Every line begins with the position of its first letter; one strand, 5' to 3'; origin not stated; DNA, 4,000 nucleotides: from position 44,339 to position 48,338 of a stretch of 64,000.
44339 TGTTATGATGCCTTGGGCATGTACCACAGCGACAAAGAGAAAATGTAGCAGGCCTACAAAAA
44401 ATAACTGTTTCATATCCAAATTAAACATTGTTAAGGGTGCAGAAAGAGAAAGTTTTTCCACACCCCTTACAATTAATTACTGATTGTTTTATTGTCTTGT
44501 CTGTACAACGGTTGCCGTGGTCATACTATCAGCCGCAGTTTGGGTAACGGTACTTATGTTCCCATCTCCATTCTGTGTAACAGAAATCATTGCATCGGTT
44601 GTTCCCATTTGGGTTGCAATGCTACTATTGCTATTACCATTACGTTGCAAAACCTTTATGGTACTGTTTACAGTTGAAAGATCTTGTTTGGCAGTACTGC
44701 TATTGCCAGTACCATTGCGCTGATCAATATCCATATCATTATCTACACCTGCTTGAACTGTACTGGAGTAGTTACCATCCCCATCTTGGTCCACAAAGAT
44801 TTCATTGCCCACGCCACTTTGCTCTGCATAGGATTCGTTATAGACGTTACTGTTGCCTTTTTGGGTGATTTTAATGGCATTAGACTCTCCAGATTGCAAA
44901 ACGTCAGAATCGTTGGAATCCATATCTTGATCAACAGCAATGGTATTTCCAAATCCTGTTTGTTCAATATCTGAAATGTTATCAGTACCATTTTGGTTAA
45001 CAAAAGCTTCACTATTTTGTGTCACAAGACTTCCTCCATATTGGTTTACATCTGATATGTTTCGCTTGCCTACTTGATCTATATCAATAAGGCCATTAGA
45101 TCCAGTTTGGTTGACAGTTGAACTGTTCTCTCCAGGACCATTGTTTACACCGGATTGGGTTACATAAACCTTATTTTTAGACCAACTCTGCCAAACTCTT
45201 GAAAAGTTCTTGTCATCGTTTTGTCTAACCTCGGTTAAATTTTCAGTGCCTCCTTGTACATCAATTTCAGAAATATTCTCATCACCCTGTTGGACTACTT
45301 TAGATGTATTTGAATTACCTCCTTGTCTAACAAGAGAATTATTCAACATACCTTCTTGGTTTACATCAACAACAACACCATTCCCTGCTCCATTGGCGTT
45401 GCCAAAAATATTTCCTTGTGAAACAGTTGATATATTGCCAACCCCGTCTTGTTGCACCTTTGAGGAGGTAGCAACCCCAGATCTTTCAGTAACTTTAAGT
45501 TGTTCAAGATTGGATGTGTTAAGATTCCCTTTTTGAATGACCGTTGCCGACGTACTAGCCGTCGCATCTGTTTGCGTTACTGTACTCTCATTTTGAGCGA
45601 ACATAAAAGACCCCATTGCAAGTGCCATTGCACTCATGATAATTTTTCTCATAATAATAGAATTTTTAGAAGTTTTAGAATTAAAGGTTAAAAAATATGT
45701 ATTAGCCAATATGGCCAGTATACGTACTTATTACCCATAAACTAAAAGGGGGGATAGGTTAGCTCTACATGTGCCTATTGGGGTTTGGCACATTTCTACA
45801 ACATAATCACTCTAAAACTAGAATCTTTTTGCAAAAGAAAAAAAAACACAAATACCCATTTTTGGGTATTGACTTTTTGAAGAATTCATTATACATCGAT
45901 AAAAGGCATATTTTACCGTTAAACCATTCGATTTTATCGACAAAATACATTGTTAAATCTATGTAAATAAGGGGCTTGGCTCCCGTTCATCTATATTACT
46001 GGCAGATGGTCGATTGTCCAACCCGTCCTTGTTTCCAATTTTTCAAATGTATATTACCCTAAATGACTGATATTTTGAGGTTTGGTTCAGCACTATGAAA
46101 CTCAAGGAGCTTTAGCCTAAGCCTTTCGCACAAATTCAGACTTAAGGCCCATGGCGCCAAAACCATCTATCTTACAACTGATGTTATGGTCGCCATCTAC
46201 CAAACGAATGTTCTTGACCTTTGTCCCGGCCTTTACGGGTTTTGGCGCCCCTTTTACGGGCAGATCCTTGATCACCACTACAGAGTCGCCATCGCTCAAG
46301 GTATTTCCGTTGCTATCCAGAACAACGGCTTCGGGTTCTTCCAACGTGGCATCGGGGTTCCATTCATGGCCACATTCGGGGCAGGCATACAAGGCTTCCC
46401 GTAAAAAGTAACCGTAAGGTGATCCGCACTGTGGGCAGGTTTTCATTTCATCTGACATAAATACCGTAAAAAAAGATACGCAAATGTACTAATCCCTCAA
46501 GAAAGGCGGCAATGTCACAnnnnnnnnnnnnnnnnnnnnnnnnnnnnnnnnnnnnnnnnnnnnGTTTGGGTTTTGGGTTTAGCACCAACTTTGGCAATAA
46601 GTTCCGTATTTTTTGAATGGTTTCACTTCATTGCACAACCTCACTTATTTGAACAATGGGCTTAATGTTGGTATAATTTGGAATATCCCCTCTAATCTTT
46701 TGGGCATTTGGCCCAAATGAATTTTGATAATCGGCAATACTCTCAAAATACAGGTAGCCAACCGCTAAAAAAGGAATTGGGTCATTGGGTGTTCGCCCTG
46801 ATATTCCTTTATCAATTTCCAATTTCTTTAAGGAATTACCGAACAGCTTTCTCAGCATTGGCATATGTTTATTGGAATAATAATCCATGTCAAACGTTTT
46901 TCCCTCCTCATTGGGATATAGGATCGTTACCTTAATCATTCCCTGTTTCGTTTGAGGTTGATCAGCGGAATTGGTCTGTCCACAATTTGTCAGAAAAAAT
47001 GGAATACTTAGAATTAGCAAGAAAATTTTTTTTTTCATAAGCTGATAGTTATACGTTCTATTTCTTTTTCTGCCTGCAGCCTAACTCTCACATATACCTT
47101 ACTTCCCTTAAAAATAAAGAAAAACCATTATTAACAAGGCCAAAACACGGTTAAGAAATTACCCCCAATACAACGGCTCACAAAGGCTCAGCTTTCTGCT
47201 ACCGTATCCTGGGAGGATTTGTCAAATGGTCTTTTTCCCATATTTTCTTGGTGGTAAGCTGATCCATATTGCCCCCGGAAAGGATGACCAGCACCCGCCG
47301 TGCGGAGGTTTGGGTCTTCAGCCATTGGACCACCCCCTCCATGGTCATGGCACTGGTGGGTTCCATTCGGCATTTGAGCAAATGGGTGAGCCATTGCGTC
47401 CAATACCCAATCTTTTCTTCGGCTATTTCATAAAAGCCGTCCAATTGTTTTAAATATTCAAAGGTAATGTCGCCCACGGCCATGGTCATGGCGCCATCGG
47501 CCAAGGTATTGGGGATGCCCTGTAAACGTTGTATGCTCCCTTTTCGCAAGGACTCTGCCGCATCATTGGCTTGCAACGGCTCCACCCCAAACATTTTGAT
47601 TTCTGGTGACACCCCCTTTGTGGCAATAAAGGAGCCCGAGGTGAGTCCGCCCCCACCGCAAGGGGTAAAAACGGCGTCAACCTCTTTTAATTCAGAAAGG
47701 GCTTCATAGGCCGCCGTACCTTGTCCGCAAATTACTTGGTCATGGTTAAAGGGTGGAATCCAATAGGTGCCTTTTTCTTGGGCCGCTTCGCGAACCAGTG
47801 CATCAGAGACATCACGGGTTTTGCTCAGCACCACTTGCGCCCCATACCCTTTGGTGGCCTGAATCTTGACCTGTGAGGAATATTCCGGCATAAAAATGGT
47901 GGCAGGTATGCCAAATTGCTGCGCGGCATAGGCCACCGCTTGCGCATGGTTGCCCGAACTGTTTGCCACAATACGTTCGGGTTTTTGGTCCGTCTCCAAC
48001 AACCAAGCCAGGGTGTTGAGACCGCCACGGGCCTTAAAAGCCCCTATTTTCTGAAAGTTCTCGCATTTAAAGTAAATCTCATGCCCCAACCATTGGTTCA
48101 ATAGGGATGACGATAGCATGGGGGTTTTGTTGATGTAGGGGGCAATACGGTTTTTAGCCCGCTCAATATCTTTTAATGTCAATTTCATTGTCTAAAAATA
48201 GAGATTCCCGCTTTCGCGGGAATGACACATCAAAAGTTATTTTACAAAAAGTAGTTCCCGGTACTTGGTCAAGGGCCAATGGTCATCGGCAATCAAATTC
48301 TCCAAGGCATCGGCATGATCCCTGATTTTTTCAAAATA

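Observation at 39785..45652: Complete curli-type functional-amyloid secretion operon in a Flavobacteriaceae-like genome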

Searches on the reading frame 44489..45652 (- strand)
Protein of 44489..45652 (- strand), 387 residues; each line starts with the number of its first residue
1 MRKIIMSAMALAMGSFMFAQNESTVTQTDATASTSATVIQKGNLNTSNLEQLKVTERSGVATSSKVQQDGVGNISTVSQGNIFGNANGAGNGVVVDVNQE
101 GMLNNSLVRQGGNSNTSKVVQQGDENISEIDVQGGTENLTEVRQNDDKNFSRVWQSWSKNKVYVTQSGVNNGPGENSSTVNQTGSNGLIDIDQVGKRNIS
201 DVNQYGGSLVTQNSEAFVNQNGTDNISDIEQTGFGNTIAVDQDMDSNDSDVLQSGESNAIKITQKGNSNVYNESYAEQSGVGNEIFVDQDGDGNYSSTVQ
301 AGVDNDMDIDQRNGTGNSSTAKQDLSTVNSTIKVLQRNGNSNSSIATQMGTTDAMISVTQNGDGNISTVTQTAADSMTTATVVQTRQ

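Call 3: search_protein_families(library=pfam, proteins=[window:44489-45652:-], max_evalue=0.1)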
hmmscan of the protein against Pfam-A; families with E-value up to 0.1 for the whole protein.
window:44489-45652:- (387 aa): 1 family
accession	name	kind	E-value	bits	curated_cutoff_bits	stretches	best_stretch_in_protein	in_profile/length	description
PF07012.17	Curlin_rpt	-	4.9e-25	87.6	20.7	8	255-291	1-34/34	Curlin associated repeat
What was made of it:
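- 44489..45652 (-): csgA-like major subunit. 387 aa with a Sec signal peptide (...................|QNE). About 29 Q-delimited 11-residue strand-turn motifs, equivalent to about 14-15 curlin repeats. Acidic (pI 4.1) and cysteine-free. Pfam Curlin_rpt 4.9e-25 with 8 stretches (call 3).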

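Call 4: search_protein_families(library=ncbifam, proteins=[window:44489-45652:-], max_evalue=0.1)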
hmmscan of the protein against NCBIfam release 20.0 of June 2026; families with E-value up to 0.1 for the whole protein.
window:44489-45652:- (387 aa): 2 families
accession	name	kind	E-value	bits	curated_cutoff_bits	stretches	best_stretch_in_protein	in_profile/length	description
NF007506.1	PRK10101.1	equivalog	7.7e-27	93.9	165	3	95-170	58-132/151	curli minor subunit CsgB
NF007470.1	PRK10051.1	equivalog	7.9e-26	90.8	160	5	282-382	41-138/150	curli major subunit CsgA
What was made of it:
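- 44489..45652 (-): NCBIfam CsgB and CsgA models at about 8e-27 and 8e-26, below the equivalog cut-offs (call 4).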

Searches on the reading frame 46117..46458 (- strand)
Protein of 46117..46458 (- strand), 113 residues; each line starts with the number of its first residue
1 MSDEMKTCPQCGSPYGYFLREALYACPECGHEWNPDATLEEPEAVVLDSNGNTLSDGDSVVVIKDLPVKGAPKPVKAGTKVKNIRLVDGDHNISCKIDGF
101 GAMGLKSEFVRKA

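Call 47: search_protein_families(library=pfam, proteins=[window:46117-46458:-], max_evalue=0.001)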
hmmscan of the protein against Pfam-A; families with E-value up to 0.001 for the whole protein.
window:46117-46458:- (113 aa): 10 families
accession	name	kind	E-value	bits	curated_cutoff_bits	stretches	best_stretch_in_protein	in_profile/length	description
PF03831.20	YjdM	-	8.3e-33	112.5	23.2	1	46-113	1-69/69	PhnA domain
PF08274.17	Zn_Ribbon_YjdM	-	9.6e-08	32.3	30.8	1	8-34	5-30/30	PhnA Zinc-Ribbon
PF13248.11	Zn_ribbon_3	-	0.0001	22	27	0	4-14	1-11/26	zinc-ribbon domain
PF07282.18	Cas12f1-like_TNB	-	0.00015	22.3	26.3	1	6-36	29-53/60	Cas12f1-like, TNB domain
PF24460.1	DUF7575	-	0.00015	21.5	28.5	0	25-36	5-16/28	Domain of unknown function (DUF7575)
PF09723.15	Zn_ribbon_8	-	0.00023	21.6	34.4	0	24-40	6-22/41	Zinc ribbon domain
PF13240.11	Zn_Ribbon_1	-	0.00061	19.9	25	0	2-14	10-22/23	zinc-ribbon domain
PF12773.13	DZR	-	0.00071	20.1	27.3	0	3-37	10-38/45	Double zinc ribbon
PF10571.15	UPF0547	-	0.00088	19.8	29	0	6-35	1-26/26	Uncharacterised protein family UPF0547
PF08271.17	Zn_Ribbon_TF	-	0.0009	19.2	29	0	7-43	2-39/43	TFIIB zinc-binding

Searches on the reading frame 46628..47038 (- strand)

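Call 47: search_protein_families(library=pfam, proteins=[window:46628-47038:-], max_evalue=0.001)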
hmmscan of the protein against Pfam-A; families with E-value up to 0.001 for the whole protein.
window:46628-47038:- (136 aa): 1 family
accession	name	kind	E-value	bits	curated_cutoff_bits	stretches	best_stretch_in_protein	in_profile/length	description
PF07110.17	EthD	-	1.8e-06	29.4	22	1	51-122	10-92/96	EthD domain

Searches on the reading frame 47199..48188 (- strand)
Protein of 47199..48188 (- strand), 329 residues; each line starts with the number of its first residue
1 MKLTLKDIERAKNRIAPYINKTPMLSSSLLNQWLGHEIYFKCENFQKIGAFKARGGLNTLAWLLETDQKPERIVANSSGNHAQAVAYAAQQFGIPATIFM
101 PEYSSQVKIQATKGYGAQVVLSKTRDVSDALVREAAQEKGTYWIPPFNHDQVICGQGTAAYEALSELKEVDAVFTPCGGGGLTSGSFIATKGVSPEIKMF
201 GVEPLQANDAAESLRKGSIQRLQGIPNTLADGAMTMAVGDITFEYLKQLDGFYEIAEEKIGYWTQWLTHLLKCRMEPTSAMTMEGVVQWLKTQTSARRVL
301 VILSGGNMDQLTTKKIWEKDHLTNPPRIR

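Call 47: search_protein_families(library=pfam, proteins=[window:47199-48188:-], max_evalue=0.001)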
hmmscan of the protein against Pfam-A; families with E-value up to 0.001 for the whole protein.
window:47199-48188:- (329 aa): 1 family
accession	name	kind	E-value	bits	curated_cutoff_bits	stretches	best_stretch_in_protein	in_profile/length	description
PF00291.31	PALP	-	8.2e-69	232.6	35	1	16-305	2-295/295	Pyridoxal-phosphate dependent enzyme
